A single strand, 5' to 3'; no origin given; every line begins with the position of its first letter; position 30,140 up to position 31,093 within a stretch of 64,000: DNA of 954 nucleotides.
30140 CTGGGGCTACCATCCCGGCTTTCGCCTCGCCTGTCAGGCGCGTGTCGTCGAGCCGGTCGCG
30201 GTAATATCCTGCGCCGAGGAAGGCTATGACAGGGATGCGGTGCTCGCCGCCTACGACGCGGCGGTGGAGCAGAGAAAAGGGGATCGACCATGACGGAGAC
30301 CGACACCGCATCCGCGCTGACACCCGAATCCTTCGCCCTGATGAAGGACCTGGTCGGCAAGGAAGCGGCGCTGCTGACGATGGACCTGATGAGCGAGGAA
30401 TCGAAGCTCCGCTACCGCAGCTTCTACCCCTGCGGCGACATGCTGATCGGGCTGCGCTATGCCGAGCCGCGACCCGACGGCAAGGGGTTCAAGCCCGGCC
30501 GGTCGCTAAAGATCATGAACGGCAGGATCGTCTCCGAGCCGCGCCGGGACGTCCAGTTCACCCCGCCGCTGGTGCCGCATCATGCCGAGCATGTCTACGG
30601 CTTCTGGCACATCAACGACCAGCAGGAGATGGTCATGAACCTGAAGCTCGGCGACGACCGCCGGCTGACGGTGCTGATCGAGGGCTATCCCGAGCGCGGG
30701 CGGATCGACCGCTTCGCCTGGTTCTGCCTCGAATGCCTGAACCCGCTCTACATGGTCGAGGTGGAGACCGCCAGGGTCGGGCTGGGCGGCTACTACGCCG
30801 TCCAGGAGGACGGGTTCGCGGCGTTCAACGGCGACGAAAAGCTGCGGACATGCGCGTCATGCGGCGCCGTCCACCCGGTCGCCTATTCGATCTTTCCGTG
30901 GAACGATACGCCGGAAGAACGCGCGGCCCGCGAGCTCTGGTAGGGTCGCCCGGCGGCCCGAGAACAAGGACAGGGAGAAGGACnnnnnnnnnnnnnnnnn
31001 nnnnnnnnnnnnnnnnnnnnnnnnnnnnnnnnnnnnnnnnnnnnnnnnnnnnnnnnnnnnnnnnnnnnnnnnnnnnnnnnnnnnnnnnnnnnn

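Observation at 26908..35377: LysR-headed plus-strand cluster: hydrolase, LLM monooxygenase, ferredoxin, HAAO-like cupin, sulfonate/nitrate-type ABC importer, GNSGG hydrolase, DUF1989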

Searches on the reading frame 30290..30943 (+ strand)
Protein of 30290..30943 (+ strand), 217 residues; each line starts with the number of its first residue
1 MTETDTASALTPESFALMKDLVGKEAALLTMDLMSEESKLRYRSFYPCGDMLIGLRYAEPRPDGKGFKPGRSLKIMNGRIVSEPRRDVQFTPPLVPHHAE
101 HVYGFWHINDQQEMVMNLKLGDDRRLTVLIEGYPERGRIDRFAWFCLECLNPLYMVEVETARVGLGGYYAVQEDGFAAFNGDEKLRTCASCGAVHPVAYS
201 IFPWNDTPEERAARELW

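Call 8: search_protein_families(library=pfam, proteins=[window:30290-30940:+], max_evalue=0.01)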
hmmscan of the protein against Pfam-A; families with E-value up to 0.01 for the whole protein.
window:30290-30940:+ (217 aa): 0 families

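Call 9: search_protein_families(library=ncbifam, proteins=[window:30290-30940:+], max_evalue=0.01)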
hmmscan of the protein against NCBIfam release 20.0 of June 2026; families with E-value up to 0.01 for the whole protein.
window:30290-30940:+ (217 aa): 2 families
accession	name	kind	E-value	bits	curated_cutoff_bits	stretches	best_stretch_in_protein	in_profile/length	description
NF009763.0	PRK13264.1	equivalog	3.3e-09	36.9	220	1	126-199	104-172/178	3-hydroxyanthranilate 3,4-dioxygenase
TIGR03037.1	anthran_nbaC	equivalog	0.00011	22.2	145.95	1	127-192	98-158/159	3-hydroxyanthranilate 3,4-dioxygenase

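Call 11: find_encoding_contigs(protein=window:30290-30943:+, flank=10000, max_places=10)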
Protein window:30290-30943:+ (217 aa): 2 contigs read that carry it; 2 places shown.
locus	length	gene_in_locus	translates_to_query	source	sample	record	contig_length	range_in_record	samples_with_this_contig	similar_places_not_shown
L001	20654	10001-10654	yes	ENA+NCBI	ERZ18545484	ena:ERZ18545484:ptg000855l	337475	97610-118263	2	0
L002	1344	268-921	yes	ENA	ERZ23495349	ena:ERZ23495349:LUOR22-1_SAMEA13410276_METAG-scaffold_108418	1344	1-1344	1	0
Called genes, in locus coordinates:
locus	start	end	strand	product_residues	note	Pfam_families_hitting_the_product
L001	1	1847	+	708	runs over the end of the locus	PF05378:Hydant_A_N, PF01968:Hydantoinase_A, PF19278:Hydant_A_C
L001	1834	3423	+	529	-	PF02538:Hydantoinase_B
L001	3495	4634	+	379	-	PF00355:Rieske, PF11723:Aromatic_hydrox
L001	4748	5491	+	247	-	PF01073:3Beta_HSD, PF01370:Epimerase, PF13460:NAD_binding_10, PF16363:GDP_Man_Dehyd, PF07993:NAD_binding_4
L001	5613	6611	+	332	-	PF14870:PSII_BNR (faint), PF02012:BNR (faint), PF15902:Sortilin-Vps10 (faint)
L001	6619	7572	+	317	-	PF00126:HTH_1, PF03466:LysR_substrate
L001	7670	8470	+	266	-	PF12697:Abhydrolase_6, PF00561:Abhydrolase_1, PF12146:Hydrolase_4 (faint)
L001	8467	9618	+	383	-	PF00296:Bac_luciferase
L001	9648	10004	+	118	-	PF00111:Fer2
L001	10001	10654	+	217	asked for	-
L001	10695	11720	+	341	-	PF09084:NMT1, PF16868:NMT1_3 (faint), PF12974:Phosphonate-bd (weak)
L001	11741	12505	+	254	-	PF00005:ABC_tran, PF13304:AAA_21 (faint)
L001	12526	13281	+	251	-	PF00528:BPD_transp_1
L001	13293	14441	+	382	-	-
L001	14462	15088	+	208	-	PF09347:DUF1989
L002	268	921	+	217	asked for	-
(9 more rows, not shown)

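Call 17: search_solved_structures(query=window:30290-30940:+, max_evalue=1, show_alignments=2)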
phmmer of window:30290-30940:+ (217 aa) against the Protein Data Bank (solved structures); distinct sequences matched with E-value up to 1: 10.
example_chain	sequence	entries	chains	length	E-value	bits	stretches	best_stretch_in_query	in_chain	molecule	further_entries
1yfu_A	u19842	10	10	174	0.0025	20.7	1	128-196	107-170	3-hydroxyanthranilate-3,4-dioxygenase | 3-hydroxyanthranilate 3,4-dioxygenase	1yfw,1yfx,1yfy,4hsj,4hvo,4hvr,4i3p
6vi5_A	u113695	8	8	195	0.0028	20.5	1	128-196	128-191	3-hydroxyanthranilate 3,4-dioxygenase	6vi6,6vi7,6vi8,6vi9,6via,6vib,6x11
5v28_A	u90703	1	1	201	0.0029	20.5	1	128-196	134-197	3-hydroxyanthranilate 3,4-dioxygenase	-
6bvp_A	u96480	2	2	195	0.0029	20.5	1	128-196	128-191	3-hydroxyanthranilate 3,4-dioxygenase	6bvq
5v27_A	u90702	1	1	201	0.003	20.5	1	128-196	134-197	3-hydroxyanthranilate 3,4-dioxygenase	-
4wzc_A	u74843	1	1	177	0.0032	20.4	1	128-196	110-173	3-hydroxyanthranilate 3,4-dioxygenase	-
5v26_A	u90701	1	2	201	0.0032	20.4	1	128-196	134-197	3-hydroxyanthranilate 3,4-dioxygenase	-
6bvr_A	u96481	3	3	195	0.0034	20.3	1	128-196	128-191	3-hydroxyanthranilate 3,4-dioxygenase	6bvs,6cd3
6d60_A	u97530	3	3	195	0.006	19.5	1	128-196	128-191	3-hydroxyanthranilate 3,4-dioxygenase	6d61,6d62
4hsl_A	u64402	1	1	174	0.007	19.3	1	135-196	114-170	3-hydroxyanthranilate 3,4-dioxygenase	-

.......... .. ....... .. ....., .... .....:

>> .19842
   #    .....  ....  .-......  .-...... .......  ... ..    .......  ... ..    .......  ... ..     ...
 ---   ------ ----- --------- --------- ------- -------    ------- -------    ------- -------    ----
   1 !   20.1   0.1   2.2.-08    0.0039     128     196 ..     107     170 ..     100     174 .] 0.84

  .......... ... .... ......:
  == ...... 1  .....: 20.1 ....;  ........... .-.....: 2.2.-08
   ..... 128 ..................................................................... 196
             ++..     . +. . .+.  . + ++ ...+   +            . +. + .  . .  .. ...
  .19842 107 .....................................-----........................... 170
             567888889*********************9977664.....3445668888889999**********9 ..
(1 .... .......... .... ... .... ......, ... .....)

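Call 24: find_homologous_proteins(query=window:30290-30940:+, max_evalue=0.001)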
Query window:30290-30940:+ (217 aa): 86 proteins with E <= 0.001 among 458 candidates.
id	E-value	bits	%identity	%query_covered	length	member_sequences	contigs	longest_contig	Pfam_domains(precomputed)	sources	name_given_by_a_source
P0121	1.9e-128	445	87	100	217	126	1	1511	-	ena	-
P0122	1.1e-124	432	85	99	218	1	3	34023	-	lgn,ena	-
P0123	5.2e-122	424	81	99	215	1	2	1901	-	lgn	-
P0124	5.9e-122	423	83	100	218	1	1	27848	-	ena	-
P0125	7.6e-121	420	82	98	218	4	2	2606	-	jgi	jgi:hypothetical protein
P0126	1.3e-120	419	84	98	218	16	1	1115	-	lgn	-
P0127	2.5e-118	412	82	97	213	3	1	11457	-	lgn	-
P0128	2.6e-118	412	84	96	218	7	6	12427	-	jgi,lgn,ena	jgi:hypothetical protein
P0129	3.5e-117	408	79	98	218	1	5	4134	-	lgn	-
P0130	3.1e-116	405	78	100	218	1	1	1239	-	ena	-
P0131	3.1e-116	405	79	100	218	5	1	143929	-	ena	-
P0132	3.9e-115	401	78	100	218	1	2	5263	-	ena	-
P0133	7.7e-114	397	77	97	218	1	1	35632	-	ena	-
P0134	1.6e-113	396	77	100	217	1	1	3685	-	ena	-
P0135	2.2e-113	395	77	98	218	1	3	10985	-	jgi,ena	jgi:hypothetical protein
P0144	7.7e-105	368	71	100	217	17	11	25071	-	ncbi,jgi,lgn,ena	jgi:hypothetical protein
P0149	1.3e-101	357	72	96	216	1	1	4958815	-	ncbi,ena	-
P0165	5.8e-90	319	64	97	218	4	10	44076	-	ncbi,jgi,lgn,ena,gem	jgi:hypothetical protein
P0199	8.3e-19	86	39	62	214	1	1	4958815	-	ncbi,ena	-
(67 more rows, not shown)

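Call 33: predict_structure(alignment_id=A1)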
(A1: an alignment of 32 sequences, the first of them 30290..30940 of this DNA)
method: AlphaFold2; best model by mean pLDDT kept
length: 217 residues; sequences in the alignment: 32
mean_pLDDT: 80.8   pTM: 0.73
mean pLDDT of the five models: 80.8, 79.5, 75.3, 74.9, 74.0
residues with pLDDT >= 90: 74; 70-90: 93; 50-70: 41; < 50: 9
segments of 3 or more residues with pLDDT < 50: 1-6, 62-64
pLDDT, mean of each block of 10 residues (from residue 1): 48 72 65 61 70 72 58 92 88 90 88 83 76 83 94 95 87 94 97 94 85 86
secondary structure, 60 per line:
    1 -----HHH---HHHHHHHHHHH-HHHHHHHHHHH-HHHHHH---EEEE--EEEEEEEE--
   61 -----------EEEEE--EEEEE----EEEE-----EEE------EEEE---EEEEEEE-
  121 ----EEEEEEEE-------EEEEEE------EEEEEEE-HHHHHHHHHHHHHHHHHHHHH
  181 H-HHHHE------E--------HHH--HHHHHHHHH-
elements in order: H12-22 H24-34 H36-41 E45-48 E51-58 E72-76 E79-83 E88-91 E97-99 E106-109 E113-119 E125-132 E140-145 E152-158 H160-181 H183-186 H208-216

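Call 35: find_related_loci(query=A1, collection=genome_contigs, flank=10000)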
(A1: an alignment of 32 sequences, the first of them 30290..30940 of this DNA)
Query A1 (217 aa) in genome_contigs; peptide patterns used: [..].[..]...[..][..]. (x = any residue, [..] = any of these).
151 stretches matched a pattern; 45 encode a relative of the query (tblastn E <= 1e-3); 44 distinct loci.
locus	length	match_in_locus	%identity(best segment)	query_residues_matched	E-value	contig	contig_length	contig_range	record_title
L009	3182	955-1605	94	1-217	1e-149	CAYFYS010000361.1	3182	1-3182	MAG TPA_asm: uncultured Rhodospirillaceae bacterium isolate ERP110561_co1_78 genome assembly, contig: NODE_20109_length_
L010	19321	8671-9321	94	1-217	1e-142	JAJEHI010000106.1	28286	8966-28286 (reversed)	MAG: Defluviicoccus sp. isolate p16x60bins.37 k141_456435, whole genome shotgun sequence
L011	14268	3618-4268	93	1-217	3e-142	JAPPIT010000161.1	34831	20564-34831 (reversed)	MAG: Defluviicoccus sp. isolate RHO2_bin_2 NODE_1798_length_34831_cov_53.828589, whole genome shotgun sequence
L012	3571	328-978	93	1-217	1e-146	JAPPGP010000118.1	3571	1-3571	MAG: Defluviicoccus sp. isolate RHO1_bin_59 NODE_23176_length_3571_cov_42.658134, whole genome shotgun sequence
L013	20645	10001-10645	92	4-217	4e-136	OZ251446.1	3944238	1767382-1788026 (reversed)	MAG: Alphaproteobacteria bacterium isolate 4a82845b-346e-4bd1-b170-acd391575f3a genome assembly, chromosome: 1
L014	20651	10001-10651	86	1-217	6e-134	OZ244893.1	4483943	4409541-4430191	MAG: Alphaproteobacteria bacterium isolate 8d260e76-c7c9-464a-a4bf-10cd05cc896f genome assembly, chromosome: 1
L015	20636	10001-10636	89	6-217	2e-132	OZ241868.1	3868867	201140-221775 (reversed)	MAG: Alphaproteobacteria bacterium isolate b4ae9bc1-5738-42e5-b173-7ca6ead8d003 genome assembly, chromosome: 1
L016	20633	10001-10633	82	7-217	7e-122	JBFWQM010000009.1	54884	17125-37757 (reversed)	MAG: Rhodospirillaceae bacterium isolate CA_2019_TPBF_183 NODE_4075_length_54884_cov_8.214091_TPBF, whole genome shotgun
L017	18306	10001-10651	73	1-217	8e-115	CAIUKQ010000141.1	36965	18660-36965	MAG: uncultured beta proteobacterium isolate Kiruna2_bin-4101 genome assembly, contig: bin-4101:141/514, whole genome sh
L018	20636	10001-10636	76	6-217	2e-114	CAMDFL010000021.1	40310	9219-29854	MAG: Bordetella parapertussis isolate MoH-02may19-183 genome assembly, contig: MoH-02may19-C1116, whole genome shotgun s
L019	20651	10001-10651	72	1-217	6e-113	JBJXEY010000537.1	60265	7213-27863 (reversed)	MAG: Burkholderiales bacterium isolate F1F2.bin.81 k127_5075966, whole genome shotgun sequence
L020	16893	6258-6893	73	6-217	7e-110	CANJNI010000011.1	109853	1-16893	MAG: Beijerinckiaceae bacterium isolate RH-23may17-73 genome assembly, contig: RH-23may17-C1216, whole genome shotgun se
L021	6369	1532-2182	71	1-217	1e-109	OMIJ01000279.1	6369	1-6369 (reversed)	Rhizobiales bacterium isolate AM_0275 genome assembly, contig: DGE0008AM2008_1_181236, whole genome shotgun sequence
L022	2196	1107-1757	70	1-217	4e-115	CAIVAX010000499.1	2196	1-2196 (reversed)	MAG: uncultured Rhizobiales bacterium isolate Kiruna3_bin-5188 genome assembly, contig: bin-5188:499/583, whole genome s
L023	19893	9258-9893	72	6-217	6e-108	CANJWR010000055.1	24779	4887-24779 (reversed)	MAG: Beijerinckiaceae bacterium isolate RH-23may17-787 genome assembly, contig: RH-23may17-C14473, whole genome shotgun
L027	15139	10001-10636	64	8-217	9e-94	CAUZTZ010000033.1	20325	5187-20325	MAG: Alphaproteobacteria bacterium isolate CB9_331.49 genome assembly, contig: Ga0302133_10000761, whole genome shotgun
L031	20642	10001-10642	62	4-217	9e-95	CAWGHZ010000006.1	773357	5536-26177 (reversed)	MAG: uncultured Alphaproteobacteria bacterium isolate MFD02416.bin.3.171 genome assembly, contig: contig_68282, whole ge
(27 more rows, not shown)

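Call 45: find_encoding_contigs(protein=P0199, flank=10000, max_places=2)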
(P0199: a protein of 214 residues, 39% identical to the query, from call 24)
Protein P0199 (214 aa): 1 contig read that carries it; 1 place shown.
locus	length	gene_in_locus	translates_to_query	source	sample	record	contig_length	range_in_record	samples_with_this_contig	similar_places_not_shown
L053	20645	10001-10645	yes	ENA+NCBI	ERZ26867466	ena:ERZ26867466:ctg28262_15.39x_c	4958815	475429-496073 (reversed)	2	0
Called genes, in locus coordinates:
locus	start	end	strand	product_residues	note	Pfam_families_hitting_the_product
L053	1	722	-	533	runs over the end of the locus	PF00070:Pyr_redox (faint), PF01266:DAO (faint), PF01494:FAD_binding_3, PF07992:Pyr_redox_2 (faint), PF21274:Rng_hyd_C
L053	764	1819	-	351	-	PF13379:NMT1_2, PF09084:NMT1, PF12974:Phosphonate-bd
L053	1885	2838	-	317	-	PF16868:NMT1_3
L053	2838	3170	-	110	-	PF00355:Rieske, PF13806:Rieske_2, PF22543:Rieske_4 (weak)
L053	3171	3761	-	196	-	-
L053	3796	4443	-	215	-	-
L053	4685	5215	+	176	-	PF22381:Staph_reg_Sar_Rot (weak), PF01047:MarR (weak), PF12802:MarR_2, PF13412:HTH_24 (weak)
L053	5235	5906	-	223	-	PF12146:Hydrolase_4 (faint), PF01738:DLH, PF00561:Abhydrolase_1 (faint)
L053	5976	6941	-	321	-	PF03401:TctC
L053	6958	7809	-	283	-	PF00528:BPD_transp_1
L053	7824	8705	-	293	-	PF00005:ABC_tran, PF13304:AAA_21 (faint)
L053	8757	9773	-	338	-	PF00126:HTH_1, PF03466:LysR_substrate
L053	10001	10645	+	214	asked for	-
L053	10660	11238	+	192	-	-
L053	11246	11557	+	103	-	PF00355:Rieske, PF13806:Rieske_2, PF22543:Rieske_4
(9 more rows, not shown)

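Call 46: find_encoding_contigs(protein=P0149, flank=10000, max_places=2)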
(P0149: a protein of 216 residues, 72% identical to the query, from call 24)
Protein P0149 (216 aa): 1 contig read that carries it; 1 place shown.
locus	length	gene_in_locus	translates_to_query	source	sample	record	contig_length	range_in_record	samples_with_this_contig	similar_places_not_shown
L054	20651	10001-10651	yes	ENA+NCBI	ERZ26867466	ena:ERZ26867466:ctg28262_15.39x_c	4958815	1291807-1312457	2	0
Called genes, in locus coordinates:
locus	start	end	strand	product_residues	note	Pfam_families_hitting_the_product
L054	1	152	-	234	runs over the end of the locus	PF12697:Abhydrolase_6, PF00975:Thioesterase (weak), PF12146:Hydrolase_4 (weak), PF00561:Abhydrolase_1, PF08386:Abhydrolase_4 (weak)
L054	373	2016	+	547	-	PF00270:DEAD, PF04851:ResIII, PF00271:Helicase_C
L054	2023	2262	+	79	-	PF01037:AsnC_trans_reg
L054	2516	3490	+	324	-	PF03401:TctC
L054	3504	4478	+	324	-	PF03401:TctC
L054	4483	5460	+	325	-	PF03401:TctC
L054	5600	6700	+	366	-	PF00296:Bac_luciferase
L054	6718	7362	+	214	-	PF12048:DUF3530 (weak), PF00561:Abhydrolase_1 (faint), PF12146:Hydrolase_4 (faint)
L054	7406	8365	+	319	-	PF00126:HTH_1, PF03466:LysR_substrate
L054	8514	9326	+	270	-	PF12697:Abhydrolase_6, PF00561:Abhydrolase_1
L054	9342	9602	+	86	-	-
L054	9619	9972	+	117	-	PF00111:Fer2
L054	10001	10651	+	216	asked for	-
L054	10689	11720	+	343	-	PF12974:Phosphonate-bd, PF09084:NMT1, PF16868:NMT1_3 (weak)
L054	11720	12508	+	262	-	PF00005:ABC_tran, PF13304:AAA_21 (faint)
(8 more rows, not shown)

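Call 47: search_protein_representatives(alignment_id=A1)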
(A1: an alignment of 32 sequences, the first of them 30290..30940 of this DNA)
Query: 32 sequences, 218 profile positions. Proteins with E-value up to 0.001 (for the whole library): 203; up to 1e-10: 103; up to 1e-30: 28. The best 150 are listed.
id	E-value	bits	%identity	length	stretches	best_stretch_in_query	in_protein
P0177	1.6e-90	318.7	-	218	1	5-218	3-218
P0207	8.6e-56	205.2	-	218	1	28-218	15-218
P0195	7.1e-55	202.2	-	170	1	40-164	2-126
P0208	3.3e-54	200.0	-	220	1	27-218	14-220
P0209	1.3e-51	191.5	-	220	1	12-218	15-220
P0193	7.7e-45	169.4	-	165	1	6-120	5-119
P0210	2.7e-43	164.3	-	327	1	30-218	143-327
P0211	4.1e-43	163.7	-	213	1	26-214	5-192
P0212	5.3e-42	160.1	-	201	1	49-216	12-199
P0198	5.5e-42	160.0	-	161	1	69-218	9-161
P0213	1.7e-41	158.4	-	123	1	90-211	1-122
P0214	2.0e-40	154.9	-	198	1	27-210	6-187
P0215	9.5e-39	149.4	-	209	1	29-218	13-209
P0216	9.2e-38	146.2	-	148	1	75-218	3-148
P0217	9.4e-37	142.9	-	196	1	74-218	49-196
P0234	5.2e-30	120.9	-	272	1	45-218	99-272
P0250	1.3e-25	106.5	-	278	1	27-150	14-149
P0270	4.3e-19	85.2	-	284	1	45-209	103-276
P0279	4.7e-17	78.5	-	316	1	72-202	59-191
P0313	3.4e-09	52.8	-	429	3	141-199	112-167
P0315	7.3e-08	48.5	-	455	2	128-196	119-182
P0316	1.7e-07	47.2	-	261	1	72-161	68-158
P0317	1.8e-07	47.2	-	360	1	62-155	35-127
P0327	7.4e-06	41.9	-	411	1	122-198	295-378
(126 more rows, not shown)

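Call 71: find_encoding_contigs(protein=P0144, flank=10000, max_places=3)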
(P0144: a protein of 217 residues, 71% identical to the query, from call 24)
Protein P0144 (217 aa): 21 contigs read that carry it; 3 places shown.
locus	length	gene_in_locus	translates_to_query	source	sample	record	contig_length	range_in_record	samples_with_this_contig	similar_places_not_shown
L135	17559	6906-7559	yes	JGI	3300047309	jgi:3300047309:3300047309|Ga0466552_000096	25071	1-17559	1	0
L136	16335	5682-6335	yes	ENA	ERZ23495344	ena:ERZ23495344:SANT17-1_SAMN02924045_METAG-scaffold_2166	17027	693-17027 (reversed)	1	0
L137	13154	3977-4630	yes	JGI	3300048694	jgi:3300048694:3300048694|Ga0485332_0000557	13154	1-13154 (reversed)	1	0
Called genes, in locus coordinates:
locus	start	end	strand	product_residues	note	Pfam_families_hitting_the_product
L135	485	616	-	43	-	-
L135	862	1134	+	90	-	PF13683:rve_3, PF13333:rve_2 (faint)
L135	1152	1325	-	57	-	-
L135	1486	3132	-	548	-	PF07519:Tannase, PF00326:Peptidase_S9 (faint)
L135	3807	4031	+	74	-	-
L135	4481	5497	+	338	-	PF09084:NMT1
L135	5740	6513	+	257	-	PF12697:Abhydrolase_6, PF00561:Abhydrolase_1, PF12146:Hydrolase_4 (weak)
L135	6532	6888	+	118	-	PF00111:Fer2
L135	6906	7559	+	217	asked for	-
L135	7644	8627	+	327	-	PF13379:NMT1_2 (faint), PF09084:NMT1, PF16868:NMT1_3 (weak)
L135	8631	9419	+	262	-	PF00005:ABC_tran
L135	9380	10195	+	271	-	PF00528:BPD_transp_1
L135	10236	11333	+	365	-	PF00296:Bac_luciferase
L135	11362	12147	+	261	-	PF00561:Abhydrolase_1, PF12146:Hydrolase_4 (weak), PF12697:Abhydrolase_6, PF03096:Ndr (faint)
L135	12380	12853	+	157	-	PF07331:TctB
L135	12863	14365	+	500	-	PF01970:TctA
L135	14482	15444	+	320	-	PF03401:TctC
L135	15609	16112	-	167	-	PF04982:TM_HPP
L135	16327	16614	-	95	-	PF09851:SHOCT (weak)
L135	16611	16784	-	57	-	-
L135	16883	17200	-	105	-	-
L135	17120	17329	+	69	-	-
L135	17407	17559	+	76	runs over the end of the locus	-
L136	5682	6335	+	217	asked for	-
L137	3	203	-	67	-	?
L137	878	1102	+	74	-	-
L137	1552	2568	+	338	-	PF09084:NMT1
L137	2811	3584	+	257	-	PF12697:Abhydrolase_6, PF00561:Abhydrolase_1, PF12146:Hydrolase_4 (weak)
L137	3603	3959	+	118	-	PF00111:Fer2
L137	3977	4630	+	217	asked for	-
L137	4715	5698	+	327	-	PF13379:NMT1_2 (faint), PF09084:NMT1, PF16868:NMT1_3 (weak)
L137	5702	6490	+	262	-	PF00005:ABC_tran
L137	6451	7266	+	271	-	PF00528:BPD_transp_1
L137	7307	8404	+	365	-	PF00296:Bac_luciferase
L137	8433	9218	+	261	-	PF00561:Abhydrolase_1, PF12146:Hydrolase_4 (weak), PF12697:Abhydrolase_6, PF03096:Ndr (faint)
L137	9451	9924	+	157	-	PF07331:TctB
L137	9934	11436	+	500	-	PF01970:TctA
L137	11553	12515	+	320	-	PF03401:TctC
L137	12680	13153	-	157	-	?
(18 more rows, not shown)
